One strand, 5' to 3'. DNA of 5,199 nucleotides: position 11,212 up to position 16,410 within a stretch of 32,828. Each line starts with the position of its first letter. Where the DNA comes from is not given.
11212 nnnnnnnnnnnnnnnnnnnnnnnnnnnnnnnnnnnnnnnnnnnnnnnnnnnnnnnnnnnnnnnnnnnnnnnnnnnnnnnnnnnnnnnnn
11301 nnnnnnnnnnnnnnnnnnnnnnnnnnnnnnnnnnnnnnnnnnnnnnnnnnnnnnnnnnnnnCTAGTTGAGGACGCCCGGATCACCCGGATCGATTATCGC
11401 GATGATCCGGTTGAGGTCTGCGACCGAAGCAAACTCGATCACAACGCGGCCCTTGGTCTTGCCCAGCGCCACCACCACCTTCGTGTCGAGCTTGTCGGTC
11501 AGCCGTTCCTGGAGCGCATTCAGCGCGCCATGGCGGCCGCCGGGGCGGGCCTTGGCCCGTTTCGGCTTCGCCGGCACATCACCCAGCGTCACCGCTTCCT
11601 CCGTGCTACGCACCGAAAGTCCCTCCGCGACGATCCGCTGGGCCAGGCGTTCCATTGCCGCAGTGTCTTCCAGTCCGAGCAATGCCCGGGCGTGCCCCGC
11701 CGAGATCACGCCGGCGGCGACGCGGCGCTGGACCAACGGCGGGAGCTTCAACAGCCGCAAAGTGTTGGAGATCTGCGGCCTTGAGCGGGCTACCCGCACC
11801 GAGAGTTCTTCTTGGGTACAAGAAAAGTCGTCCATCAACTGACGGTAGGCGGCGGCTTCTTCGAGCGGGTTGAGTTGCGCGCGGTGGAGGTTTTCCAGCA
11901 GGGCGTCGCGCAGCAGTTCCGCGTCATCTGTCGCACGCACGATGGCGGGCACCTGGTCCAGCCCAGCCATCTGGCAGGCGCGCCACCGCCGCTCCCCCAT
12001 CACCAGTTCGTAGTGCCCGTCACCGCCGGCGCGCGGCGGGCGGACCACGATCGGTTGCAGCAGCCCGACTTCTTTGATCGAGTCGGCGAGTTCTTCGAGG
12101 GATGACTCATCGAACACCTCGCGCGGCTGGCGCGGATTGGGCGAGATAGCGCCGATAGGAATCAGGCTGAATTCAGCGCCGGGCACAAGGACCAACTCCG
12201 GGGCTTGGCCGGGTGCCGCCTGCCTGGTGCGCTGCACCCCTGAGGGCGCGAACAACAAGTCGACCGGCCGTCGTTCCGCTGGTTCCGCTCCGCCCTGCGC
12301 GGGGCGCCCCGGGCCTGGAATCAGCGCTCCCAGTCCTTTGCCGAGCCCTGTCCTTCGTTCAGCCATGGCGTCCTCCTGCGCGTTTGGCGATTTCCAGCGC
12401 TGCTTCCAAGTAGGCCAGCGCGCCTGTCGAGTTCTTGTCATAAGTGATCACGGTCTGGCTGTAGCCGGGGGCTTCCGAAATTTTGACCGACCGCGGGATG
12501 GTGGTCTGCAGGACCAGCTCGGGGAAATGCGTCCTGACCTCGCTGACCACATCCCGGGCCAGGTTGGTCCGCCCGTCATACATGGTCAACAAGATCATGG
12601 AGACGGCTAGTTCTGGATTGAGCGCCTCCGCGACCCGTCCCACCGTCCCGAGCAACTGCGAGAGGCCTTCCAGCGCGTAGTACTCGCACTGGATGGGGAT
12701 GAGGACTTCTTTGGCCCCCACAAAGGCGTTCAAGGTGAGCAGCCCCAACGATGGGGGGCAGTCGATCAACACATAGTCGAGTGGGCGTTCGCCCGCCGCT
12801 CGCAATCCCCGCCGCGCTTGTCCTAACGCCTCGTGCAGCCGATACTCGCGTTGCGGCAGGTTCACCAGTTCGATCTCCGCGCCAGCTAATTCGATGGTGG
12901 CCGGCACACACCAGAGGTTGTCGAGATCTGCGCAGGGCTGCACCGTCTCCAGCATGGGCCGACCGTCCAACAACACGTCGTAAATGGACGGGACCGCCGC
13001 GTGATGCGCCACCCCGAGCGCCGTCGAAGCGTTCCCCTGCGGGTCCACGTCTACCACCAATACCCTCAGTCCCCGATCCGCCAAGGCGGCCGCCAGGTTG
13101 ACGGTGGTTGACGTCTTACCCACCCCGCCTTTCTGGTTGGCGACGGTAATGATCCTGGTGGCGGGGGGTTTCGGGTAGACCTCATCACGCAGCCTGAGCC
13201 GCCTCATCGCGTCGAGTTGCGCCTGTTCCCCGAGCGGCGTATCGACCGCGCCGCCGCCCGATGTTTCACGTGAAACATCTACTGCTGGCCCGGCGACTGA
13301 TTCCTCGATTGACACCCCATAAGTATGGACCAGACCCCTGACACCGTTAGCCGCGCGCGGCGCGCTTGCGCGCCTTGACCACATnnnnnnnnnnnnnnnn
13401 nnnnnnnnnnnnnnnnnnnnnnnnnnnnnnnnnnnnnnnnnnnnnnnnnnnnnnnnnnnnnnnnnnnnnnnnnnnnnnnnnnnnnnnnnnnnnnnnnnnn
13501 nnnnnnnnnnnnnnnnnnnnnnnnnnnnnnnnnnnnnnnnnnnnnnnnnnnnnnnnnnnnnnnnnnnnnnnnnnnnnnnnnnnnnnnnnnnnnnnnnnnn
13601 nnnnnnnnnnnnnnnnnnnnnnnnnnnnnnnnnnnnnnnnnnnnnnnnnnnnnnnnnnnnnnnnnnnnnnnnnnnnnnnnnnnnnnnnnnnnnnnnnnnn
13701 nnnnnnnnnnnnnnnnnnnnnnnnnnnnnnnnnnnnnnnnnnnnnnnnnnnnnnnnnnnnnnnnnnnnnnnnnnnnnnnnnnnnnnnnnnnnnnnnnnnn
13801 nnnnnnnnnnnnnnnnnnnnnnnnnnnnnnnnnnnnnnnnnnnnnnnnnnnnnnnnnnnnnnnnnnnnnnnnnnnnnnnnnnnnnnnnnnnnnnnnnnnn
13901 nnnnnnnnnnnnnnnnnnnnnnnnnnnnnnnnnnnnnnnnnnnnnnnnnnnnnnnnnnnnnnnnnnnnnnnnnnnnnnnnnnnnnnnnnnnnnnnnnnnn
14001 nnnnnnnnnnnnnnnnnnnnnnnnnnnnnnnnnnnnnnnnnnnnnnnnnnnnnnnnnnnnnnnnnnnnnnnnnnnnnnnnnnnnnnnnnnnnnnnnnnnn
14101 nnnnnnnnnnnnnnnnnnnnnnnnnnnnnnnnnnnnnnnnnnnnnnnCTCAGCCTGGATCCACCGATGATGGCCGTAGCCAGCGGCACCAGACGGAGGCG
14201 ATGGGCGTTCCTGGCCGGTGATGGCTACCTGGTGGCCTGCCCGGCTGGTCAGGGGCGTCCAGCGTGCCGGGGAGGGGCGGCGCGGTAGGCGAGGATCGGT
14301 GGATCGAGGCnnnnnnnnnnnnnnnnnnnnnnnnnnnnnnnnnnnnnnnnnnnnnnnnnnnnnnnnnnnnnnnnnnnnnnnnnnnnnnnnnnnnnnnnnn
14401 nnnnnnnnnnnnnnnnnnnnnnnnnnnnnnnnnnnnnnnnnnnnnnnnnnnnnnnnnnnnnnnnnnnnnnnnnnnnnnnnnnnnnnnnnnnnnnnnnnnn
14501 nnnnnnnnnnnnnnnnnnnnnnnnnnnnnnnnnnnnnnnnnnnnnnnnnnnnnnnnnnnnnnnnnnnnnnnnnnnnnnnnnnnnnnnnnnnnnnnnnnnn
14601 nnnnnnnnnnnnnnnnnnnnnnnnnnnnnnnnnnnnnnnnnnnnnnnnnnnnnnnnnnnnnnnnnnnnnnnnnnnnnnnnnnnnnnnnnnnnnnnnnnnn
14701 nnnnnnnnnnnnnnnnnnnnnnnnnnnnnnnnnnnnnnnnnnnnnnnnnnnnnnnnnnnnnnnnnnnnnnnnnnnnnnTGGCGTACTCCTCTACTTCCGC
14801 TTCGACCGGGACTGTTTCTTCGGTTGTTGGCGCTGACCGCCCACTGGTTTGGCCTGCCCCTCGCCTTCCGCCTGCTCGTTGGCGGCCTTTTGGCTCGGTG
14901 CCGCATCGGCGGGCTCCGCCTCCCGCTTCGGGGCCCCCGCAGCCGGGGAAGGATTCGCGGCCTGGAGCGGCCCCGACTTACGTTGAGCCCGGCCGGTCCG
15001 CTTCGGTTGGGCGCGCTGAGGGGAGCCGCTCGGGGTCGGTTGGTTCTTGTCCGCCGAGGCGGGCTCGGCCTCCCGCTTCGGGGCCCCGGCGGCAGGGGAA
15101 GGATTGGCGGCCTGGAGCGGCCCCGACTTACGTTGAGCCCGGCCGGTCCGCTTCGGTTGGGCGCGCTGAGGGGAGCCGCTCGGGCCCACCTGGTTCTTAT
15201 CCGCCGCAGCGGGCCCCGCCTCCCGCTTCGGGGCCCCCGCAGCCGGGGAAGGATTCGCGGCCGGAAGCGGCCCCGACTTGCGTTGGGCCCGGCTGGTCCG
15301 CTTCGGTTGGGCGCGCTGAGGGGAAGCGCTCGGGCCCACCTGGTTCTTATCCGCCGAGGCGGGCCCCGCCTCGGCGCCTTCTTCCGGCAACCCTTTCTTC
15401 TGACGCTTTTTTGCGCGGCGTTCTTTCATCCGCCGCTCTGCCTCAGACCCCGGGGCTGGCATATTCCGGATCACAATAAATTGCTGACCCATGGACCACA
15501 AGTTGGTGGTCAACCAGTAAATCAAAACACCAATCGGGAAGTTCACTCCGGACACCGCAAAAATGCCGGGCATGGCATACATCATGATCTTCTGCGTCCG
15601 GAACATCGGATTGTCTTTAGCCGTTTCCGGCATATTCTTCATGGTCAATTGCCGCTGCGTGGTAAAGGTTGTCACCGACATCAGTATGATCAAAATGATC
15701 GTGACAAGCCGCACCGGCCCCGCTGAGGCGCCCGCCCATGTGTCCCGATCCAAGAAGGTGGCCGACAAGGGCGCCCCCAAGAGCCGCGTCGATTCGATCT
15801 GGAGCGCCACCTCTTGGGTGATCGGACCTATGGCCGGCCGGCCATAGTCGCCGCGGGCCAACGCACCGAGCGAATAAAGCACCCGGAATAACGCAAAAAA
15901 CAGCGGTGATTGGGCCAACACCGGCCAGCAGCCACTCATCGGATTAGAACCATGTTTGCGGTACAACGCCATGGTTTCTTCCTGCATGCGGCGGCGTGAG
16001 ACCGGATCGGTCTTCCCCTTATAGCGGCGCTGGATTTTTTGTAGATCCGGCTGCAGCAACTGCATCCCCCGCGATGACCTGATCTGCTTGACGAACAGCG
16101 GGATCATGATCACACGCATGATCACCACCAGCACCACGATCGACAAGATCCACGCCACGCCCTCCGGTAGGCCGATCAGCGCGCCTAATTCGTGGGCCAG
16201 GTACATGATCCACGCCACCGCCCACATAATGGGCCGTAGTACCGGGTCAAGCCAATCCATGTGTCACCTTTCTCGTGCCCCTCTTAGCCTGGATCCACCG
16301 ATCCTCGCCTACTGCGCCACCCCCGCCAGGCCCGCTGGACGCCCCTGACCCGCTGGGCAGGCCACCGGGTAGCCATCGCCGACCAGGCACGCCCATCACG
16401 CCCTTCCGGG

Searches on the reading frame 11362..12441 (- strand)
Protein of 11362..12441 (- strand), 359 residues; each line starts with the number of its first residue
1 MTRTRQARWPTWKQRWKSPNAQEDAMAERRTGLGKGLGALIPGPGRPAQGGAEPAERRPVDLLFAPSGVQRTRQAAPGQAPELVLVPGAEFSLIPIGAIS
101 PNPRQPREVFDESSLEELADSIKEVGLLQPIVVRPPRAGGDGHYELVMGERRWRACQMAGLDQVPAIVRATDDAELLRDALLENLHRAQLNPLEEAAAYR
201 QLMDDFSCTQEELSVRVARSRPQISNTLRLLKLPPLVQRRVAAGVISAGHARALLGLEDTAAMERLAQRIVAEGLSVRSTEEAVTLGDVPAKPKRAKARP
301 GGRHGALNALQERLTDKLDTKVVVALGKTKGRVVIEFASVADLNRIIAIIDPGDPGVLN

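Call 66: search_protein_families(library=pfam, proteins=[window:11362-12441:-], max_evalue=0.00001)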
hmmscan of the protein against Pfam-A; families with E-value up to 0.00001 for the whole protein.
window:11362-12441:- (359 aa): 3 families
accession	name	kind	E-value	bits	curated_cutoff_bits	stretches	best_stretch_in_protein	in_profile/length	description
PF17762.8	HTH_ParB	-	1.1e-34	119.1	22.6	1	189-284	2-97/102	ParB HTH domain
PF02195.25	ParB_N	-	7.2e-34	116.2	26.3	1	91-186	3-95/95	ParB N-terminal domain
PF23552.2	ParB_C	-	1.4e-08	34.5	23.8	1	308-350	6-49/50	ParB dimerisation domain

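Call 68: find_homologous_proteins(query=window:11362-12441:-, max_evalue=1e-60)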
Query window:11362-12441:- (359 aa): 8000 proteins with E <= 1e-60 among 8000 candidates; the best 120 are listed.
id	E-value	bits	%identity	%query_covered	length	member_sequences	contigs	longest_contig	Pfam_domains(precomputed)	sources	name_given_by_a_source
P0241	1.4e-169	582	100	76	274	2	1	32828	PF17762.9,PF23552.3,PF02195.27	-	-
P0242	6.9e-141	487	72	93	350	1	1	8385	PF17762.9,PF23552.3,PF02195.27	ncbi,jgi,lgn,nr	ncbi:MAG: ParB/RepB/Spo0J family partition protein [Bifidobacteriaceae bacterium]|jgi:ParB family ch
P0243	1.1e-138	480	73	93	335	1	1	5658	PF17762.9,PF23552.3,PF02195.27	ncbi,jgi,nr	ncbi:MAG: ParB/RepB/Spo0J family partition protein [Bifidobacteriaceae bacterium]|jgi:ParB family ch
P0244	9.3e-138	477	70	93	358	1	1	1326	PF17762.9,PF23552.3,PF02195.27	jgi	jgi:ParB family chromosome partitioning protein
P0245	3.2e-135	469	68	93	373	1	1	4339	PF17762.9,PF23552.3,PF02195.27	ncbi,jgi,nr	ncbi:MAG: ParB/RepB/Spo0J family partition protein [Bifidobacteriaceae bacterium]|jgi:ParB family ch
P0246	3.1e-133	462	79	77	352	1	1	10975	PF17762.9,PF23552.3,PF02195.27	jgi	jgi:ParB family chromosome partitioning protein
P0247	4.1e-132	459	77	78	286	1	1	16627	PF17762.9,PF23552.3,PF02195.27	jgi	jgi:ParB family chromosome partitioning protein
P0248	3.3e-130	452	78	77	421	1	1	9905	PF17762.9,PF23552.3,PF02195.27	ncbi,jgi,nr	ncbi:MAG: ParB/RepB/Spo0J family partition protein [Bifidobacteriaceae bacterium]|jgi:ParB family ch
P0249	5.6e-130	452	77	76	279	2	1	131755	PF17762.9,PF23552.3,PF02195.27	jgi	jgi:ParB family chromosome partitioning protein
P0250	2.6e-129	449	76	77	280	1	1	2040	PF17762.9,PF23552.3,PF02195.27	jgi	jgi:ParB family chromosome partitioning protein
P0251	7.2e-128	445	74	78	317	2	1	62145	PF17762.9,PF23552.3,PF02195.27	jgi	jgi:ParB family chromosome partitioning protein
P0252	8.2e-126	438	71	77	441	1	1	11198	PF17762.9,PF23552.3,PF02195.27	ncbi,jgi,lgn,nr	ncbi:MAG: ParB/RepB/Spo0J family partition protein [Bifidobacteriaceae bacterium]|jgi:ParB family ch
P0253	4.9e-125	435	73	79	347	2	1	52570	PF17762.9,PF23552.3,PF02195.27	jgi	jgi:ParB family chromosome partitioning protein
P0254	6.3e-125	435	66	93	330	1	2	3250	PF17762.9,PF23552.3,PF02195.27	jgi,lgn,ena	-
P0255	1.4e-124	434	65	93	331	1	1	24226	PF17762.9,PF23552.3,PF02195.27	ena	-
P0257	2.1e-124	433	62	93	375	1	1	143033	PF17762.9,PF23552.3,PF02195.27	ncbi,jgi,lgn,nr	ncbi:MAG: ParB/RepB/Spo0J family partition protein [Bifidobacteriaceae bacterium]|jgi:ParB family ch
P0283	1.6e-119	417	67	74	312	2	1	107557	PF17762.9,PF23552.3,PF02195.27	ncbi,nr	ncbi:MAG: ParB/RepB/Spo0J family partition protein [Bifidobacteriaceae bacterium]|nr:ParB/RepB/Spo0J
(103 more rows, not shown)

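Call 69: find_encoding_contigs(protein=P0249, flank=10000, max_places=1)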
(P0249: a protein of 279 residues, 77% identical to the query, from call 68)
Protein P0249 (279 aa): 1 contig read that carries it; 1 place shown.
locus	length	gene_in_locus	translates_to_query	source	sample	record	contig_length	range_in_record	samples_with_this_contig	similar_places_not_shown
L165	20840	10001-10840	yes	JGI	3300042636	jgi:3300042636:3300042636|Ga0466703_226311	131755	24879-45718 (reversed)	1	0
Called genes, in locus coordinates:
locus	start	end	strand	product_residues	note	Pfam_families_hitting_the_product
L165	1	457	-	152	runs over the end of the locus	PF05258:DciA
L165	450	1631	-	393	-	PF02463:SMC_N, PF13175:AAA_15, PF13476:AAA_23, PF13304:AAA_21 (faint)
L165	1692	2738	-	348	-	PF00712:DNA_pol3_beta, PF02767:DNA_pol3_beta_2, PF02768:DNA_pol3_beta_3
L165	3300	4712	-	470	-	PF00308:Bac_DnaA, PF01695:IstB_IS21 (weak), PF08299:Bac_DnaA_C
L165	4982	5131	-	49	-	-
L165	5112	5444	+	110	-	PF00825:Ribonuclease_P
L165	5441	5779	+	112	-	PF01809:YidD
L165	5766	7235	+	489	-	PF02096:60KD_IMP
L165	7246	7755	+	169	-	PF01424:R3H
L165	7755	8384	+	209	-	PF02527:GidB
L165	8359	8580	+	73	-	-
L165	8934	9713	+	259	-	PF00142:Fer4_NifH (weak), PF01656:CbiA, PF02374:ArsA_ATPase (weak), PF06564:CBP_BcsQ (weak), PF09140:MipZ (weak), PF10609:ParA, PF13614:AAA_31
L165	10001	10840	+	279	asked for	PF02195:ParB_N, PF17762:HTH_ParB, PF23552:ParB_C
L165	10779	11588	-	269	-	PF02592:Vut_1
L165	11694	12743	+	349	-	-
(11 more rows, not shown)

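Call 70: find_encoding_contigs(protein=P0257, flank=10000, max_places=1)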
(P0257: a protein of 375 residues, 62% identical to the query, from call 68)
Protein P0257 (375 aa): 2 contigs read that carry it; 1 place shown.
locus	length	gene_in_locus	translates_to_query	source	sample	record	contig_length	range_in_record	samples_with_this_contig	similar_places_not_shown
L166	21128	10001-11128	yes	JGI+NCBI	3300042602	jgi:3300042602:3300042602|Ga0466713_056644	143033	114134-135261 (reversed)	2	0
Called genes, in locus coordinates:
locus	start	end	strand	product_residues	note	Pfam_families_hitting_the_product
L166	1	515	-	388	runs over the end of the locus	PF02463:SMC_N, PF13175:AAA_15 (weak), PF13476:AAA_23 (weak)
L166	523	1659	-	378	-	PF00712:DNA_pol3_beta, PF02767:DNA_pol3_beta_2, PF02768:DNA_pol3_beta_3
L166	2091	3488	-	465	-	PF00308:Bac_DnaA, PF01695:IstB_IS21, PF08299:Bac_DnaA_C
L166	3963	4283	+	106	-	PF00825:Ribonuclease_P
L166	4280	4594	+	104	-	PF01809:YidD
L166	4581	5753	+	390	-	PF02096:60KD_IMP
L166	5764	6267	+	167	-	PF01424:R3H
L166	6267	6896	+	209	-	PF02527:GidB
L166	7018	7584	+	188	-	PF04542:Sigma70_r2, PF07638:Sigma70_ECF (weak), PF08281:Sigma70_r4_2, PF04545:Sigma70_r4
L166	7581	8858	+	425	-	-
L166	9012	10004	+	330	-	PF00142:Fer4_NifH (weak), PF01656:CbiA, PF02374:ArsA_ATPase, PF06564:CBP_BcsQ (faint), PF09140:MipZ (weak), PF10609:ParA, PF13614:AAA_31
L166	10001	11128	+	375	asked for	PF02195:ParB_N, PF17762:HTH_ParB, PF23552:ParB_C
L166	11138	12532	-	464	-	PF02646:RmuC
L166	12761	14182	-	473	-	PF21832:DUF6892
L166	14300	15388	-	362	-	-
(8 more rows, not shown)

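Call 71: find_encoding_contigs(protein=P0283, flank=10000, max_places=1)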
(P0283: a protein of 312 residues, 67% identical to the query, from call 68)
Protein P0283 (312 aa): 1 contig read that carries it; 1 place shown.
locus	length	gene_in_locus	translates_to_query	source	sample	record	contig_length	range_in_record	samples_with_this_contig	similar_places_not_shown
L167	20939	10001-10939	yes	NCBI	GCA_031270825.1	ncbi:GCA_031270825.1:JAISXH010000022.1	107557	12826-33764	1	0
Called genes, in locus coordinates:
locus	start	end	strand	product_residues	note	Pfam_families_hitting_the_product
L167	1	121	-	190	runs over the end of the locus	PF05258:DciA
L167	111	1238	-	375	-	PF02463:SMC_N, PF13175:AAA_15 (weak), PF13476:AAA_23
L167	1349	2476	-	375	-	PF00712:DNA_pol3_beta, PF02767:DNA_pol3_beta_2, PF02768:DNA_pol3_beta_3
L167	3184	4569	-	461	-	PF00308:Bac_DnaA, PF01695:IstB_IS21, PF08299:Bac_DnaA_C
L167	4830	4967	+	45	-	PF00468:Ribosomal_L34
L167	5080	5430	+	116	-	PF00825:Ribonuclease_P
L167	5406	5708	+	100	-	PF01809:YidD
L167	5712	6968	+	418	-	PF02096:60KD_IMP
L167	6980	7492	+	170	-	PF01424:R3H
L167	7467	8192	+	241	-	PF02527:GidB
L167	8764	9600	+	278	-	PF00142:Fer4_NifH (weak), PF01656:CbiA, PF02374:ArsA_ATPase, PF06564:CBP_BcsQ (faint), PF09140:MipZ, PF10609:ParA, PF13614:AAA_31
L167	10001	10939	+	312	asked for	PF02195:ParB_N, PF17762:HTH_ParB, PF23552:ParB_C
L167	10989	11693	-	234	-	PF02592:Vut_1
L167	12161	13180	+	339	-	-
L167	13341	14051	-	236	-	PF04055:Radical_SAM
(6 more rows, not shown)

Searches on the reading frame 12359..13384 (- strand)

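Call 66: search_protein_families(library=pfam, proteins=[window:12359-13384:-], max_evalue=0.00001)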
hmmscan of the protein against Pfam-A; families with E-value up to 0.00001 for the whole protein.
window:12359-13384:- (341 aa): 7 families
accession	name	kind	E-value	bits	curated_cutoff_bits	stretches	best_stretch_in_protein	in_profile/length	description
PF13614.12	AAA_31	-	2.8e-54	184.2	27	1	76-260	1-176/177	AAA domain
PF01656.29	CbiA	-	1.2e-27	96.8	25.4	1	79-311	1-124/125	CobQ/CobB/MinD/ParA nucleotide binding domain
PF10609.15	ParA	-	4.3e-12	46.4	27.1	1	76-120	3-47/246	NUBPL iron-transfer P-loop NTPase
PF00142.24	Fer4_NifH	-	1.2e-09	38.5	25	1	84-141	7-62/271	4Fe-4S iron sulfur cluster binding proteins, NifH/frxC family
PF09140.17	MipZ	-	5.7e-09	36.1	20.7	1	78-116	2-40/262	ATPase MipZ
PF06564.18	CBP_BcsQ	-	3.1e-07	30.6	21.3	1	78-322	3-223/234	Cellulose biosynthesis protein BcsQ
PF02374.21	ArsA_ATPase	-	1.5e-06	28.1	24.3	1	77-125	2-49/305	Anion-transporting ATPase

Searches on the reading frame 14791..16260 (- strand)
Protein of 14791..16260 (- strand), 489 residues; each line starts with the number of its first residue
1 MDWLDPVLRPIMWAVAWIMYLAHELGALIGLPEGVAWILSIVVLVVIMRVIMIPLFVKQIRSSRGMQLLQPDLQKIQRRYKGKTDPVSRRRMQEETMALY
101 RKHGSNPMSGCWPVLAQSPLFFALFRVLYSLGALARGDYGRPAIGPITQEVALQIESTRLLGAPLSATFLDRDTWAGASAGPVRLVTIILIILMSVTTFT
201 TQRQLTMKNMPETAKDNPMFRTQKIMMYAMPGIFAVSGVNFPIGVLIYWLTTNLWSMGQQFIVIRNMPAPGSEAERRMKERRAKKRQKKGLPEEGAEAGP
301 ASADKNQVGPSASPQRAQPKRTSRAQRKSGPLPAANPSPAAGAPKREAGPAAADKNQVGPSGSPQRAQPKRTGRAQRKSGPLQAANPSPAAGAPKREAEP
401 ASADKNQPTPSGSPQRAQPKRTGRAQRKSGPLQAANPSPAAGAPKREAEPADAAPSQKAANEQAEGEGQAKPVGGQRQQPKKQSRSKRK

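Call 66: search_protein_families(library=pfam, proteins=[window:14791-16260:-], max_evalue=0.00001)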
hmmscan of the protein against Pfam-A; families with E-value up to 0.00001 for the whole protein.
window:14791-16260:- (489 aa): 1 family
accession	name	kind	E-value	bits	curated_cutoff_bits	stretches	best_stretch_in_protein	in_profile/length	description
PF02096.25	60KD_IMP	-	8.7e-54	182.3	35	1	37-264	1-162/163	60Kd inner membrane protein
